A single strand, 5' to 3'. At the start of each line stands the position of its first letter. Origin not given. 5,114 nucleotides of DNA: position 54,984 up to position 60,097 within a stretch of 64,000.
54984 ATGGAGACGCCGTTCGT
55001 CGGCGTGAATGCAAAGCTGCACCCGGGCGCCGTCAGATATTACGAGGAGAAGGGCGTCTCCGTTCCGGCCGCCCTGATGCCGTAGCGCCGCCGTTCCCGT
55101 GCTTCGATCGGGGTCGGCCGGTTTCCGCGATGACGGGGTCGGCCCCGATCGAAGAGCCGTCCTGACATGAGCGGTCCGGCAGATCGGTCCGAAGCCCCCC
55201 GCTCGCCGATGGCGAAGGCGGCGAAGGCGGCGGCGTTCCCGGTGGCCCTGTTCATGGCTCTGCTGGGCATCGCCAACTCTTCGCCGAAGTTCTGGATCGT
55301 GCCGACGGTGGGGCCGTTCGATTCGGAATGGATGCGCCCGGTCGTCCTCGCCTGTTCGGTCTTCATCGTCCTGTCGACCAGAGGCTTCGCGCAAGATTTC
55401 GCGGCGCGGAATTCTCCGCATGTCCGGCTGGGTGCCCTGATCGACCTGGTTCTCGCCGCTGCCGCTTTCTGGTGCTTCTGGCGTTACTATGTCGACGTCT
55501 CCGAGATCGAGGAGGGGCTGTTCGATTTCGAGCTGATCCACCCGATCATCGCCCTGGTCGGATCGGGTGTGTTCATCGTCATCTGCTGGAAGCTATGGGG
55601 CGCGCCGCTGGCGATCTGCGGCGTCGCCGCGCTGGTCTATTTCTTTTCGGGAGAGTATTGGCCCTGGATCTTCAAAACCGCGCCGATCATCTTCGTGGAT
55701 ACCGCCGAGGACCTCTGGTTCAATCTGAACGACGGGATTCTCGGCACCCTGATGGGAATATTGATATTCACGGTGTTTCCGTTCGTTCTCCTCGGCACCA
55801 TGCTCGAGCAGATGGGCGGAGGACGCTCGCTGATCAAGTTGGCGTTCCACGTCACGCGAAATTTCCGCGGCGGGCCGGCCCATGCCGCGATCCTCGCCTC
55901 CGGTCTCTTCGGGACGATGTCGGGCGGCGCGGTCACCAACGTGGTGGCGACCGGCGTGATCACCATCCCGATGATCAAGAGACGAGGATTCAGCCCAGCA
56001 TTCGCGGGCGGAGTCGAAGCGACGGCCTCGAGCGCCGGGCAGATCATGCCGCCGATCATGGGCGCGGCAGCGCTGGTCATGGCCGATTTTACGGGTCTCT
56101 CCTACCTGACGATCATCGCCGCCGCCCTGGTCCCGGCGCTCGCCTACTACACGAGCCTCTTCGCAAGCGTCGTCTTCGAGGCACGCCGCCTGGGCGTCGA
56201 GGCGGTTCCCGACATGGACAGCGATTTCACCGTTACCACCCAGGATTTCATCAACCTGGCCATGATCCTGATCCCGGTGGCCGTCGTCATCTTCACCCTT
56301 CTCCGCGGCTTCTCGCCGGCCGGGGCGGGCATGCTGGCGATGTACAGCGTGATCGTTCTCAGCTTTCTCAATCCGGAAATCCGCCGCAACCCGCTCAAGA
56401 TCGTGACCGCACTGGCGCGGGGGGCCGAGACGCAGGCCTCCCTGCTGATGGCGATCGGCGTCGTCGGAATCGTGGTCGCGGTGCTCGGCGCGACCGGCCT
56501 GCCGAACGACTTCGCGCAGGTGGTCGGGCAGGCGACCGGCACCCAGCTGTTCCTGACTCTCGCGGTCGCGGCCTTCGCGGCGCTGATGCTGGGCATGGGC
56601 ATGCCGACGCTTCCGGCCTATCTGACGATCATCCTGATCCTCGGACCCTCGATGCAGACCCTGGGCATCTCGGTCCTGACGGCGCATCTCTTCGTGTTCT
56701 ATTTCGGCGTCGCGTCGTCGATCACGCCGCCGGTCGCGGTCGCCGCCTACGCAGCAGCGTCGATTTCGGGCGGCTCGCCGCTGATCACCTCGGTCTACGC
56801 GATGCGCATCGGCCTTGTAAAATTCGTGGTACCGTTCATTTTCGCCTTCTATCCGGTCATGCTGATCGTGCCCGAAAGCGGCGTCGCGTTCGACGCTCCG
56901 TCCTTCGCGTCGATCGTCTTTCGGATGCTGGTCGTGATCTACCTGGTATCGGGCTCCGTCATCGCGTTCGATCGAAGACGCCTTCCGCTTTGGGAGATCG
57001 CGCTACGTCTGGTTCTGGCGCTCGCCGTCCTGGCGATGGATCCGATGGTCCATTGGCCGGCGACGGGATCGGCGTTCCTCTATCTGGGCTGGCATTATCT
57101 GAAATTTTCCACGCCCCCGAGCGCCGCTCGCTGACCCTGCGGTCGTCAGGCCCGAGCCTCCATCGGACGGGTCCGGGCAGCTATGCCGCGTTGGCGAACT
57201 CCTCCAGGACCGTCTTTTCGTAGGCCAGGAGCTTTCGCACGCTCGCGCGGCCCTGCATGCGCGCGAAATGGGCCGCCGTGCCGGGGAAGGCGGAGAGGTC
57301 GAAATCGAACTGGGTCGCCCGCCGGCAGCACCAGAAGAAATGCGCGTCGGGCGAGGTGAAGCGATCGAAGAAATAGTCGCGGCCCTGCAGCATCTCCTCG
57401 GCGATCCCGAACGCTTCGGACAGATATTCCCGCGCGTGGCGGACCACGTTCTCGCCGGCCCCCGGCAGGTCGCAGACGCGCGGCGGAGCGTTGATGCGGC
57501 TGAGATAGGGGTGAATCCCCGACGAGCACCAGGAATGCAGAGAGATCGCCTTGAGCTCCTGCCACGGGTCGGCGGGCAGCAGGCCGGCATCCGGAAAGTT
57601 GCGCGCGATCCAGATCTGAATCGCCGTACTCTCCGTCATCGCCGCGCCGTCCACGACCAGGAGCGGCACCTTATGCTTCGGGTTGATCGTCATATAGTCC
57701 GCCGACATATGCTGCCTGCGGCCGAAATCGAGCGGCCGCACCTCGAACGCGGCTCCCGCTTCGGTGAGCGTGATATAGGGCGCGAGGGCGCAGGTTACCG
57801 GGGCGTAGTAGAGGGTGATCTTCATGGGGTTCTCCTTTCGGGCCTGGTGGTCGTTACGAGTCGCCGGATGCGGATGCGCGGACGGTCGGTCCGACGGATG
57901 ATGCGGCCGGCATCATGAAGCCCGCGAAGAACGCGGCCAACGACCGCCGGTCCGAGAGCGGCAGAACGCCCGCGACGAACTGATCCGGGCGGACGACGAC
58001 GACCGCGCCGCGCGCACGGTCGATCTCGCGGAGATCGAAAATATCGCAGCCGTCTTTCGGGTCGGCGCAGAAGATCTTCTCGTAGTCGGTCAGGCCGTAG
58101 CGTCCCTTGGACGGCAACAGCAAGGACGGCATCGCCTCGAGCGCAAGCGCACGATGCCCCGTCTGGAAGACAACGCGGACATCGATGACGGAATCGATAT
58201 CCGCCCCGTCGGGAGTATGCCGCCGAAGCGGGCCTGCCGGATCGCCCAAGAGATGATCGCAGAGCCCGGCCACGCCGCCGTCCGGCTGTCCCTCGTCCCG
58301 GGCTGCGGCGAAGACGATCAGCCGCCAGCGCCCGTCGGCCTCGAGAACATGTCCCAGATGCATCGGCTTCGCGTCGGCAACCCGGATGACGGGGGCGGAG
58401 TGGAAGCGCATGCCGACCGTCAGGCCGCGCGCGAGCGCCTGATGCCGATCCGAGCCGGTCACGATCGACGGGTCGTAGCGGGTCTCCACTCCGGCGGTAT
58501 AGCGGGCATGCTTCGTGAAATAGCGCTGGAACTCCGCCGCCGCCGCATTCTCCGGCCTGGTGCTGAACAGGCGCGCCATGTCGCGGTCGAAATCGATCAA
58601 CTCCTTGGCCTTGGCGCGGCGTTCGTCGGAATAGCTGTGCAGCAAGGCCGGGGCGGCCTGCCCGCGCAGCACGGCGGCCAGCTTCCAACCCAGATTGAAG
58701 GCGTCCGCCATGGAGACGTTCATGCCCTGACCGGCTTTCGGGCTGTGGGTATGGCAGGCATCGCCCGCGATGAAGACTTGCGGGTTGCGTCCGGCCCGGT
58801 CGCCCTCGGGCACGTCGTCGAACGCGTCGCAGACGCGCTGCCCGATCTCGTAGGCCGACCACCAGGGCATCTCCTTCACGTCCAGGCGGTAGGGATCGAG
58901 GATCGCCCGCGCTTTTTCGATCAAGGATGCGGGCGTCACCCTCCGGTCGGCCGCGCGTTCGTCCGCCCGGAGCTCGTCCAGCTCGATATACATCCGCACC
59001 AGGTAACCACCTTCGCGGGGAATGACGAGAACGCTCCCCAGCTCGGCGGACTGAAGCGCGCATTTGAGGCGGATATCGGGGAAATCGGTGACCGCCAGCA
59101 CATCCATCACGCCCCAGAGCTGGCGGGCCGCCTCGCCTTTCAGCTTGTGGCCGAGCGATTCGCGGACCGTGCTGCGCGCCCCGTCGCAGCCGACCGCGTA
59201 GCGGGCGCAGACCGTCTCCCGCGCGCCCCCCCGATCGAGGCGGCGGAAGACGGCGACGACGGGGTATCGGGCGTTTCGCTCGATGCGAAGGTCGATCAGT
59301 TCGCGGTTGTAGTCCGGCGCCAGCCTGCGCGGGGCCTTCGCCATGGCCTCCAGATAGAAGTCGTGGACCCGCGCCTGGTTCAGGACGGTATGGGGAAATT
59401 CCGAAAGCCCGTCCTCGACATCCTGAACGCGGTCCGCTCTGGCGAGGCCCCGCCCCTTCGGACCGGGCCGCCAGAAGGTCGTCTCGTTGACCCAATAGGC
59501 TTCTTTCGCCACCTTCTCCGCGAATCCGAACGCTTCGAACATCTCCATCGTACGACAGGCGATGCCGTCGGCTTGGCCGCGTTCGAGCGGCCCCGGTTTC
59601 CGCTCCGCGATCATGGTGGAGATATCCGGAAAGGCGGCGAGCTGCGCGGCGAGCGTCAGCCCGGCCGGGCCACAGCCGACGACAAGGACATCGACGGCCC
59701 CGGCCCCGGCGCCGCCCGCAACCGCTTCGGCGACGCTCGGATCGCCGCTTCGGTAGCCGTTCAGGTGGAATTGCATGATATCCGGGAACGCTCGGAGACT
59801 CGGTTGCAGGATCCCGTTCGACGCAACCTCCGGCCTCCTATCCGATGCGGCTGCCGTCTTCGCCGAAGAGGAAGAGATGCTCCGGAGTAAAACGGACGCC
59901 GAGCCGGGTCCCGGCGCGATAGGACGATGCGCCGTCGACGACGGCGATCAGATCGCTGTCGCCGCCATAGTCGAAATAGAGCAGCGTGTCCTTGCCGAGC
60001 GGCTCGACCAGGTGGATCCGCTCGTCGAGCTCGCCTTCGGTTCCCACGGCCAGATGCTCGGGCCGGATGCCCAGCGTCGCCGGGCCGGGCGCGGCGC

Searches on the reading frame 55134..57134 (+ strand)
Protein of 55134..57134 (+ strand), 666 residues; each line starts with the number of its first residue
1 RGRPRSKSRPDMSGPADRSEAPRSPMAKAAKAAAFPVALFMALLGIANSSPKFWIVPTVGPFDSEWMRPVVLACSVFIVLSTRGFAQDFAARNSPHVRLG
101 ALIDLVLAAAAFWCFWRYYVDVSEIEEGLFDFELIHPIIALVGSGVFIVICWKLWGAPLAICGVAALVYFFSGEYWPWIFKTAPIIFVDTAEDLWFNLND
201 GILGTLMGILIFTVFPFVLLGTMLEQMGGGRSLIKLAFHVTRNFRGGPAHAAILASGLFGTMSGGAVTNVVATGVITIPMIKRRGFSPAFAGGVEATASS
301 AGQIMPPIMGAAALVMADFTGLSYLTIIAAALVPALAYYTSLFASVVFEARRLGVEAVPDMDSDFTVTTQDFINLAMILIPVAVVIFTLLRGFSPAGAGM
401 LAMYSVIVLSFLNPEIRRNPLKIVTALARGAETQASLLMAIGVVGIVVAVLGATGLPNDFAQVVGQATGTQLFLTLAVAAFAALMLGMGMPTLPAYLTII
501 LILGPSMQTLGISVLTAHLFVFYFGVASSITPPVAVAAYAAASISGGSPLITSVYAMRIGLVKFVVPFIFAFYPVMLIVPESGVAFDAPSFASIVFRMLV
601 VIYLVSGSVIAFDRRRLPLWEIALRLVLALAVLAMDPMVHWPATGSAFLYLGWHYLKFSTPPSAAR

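Call 41: search_protein_families(library=pfam, proteins=[window:55134-57134:+], max_evalue=0.00001)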
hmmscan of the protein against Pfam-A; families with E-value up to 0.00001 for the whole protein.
window:55134-57134:+ (666 aa): 1 family
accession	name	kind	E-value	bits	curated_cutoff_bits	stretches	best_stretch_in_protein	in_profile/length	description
PF06808.19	DctM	-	2.1e-70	238.1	23.8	1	157-579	16-407/413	Tripartite ATP-independent periplasmic transporter, DctM component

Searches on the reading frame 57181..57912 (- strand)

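Call 83: search_protein_families(library=pfam, proteins=[window:57181-57912:-], max_evalue=0.00001)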
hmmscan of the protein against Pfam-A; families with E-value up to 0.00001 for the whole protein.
window:57181-57912:- (243 aa): 3 families
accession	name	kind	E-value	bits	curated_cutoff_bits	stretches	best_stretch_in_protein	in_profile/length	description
PF02798.26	GST_N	-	2.3e-12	47.5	20.9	1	30-104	1-76/76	Glutathione S-transferase, N-terminal domain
PF13409.12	GST_N_2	-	1.1e-08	36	25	1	46-103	9-68/70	Glutathione S-transferase, N-terminal domain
PF13417.12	GST_N_3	-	8.2e-08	32.9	22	1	47-108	15-73/75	Glutathione S-transferase, N-terminal domain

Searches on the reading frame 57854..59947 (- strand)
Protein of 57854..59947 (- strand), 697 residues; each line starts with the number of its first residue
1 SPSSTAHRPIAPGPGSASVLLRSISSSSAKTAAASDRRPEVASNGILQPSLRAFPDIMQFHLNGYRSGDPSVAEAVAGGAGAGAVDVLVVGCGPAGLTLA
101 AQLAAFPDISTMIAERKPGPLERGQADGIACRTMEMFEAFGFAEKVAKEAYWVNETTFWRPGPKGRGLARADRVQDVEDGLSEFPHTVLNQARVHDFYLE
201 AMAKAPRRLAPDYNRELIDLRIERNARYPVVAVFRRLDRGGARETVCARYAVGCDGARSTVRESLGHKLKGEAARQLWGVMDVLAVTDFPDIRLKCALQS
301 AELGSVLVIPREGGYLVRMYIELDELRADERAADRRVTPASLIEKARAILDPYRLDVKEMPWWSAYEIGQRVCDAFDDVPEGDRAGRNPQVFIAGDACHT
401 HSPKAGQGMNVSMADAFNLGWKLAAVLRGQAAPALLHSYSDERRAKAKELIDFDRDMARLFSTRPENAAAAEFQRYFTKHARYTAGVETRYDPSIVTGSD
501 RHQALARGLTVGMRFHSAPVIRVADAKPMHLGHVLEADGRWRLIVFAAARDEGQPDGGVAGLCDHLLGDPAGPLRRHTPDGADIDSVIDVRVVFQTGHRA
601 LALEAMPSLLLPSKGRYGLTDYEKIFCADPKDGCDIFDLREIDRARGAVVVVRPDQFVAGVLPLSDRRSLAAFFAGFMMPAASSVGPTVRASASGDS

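Call 83: search_protein_families(library=pfam, proteins=[window:57854-59947:-], max_evalue=0.00001)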
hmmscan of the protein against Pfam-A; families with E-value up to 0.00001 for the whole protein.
window:57854-59947:- (697 aa): 2 families
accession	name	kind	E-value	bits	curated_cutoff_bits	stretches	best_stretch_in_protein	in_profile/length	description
PF01494.25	FAD_binding_3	-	6.8e-67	226.6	22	1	85-453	2-348/349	FAD binding domain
PF07976.19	Phe_hydrox_dim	-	1.1e-55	189.1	24.9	1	489-680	1-195/197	Phenol hydroxylase, C-terminal dimerisation domain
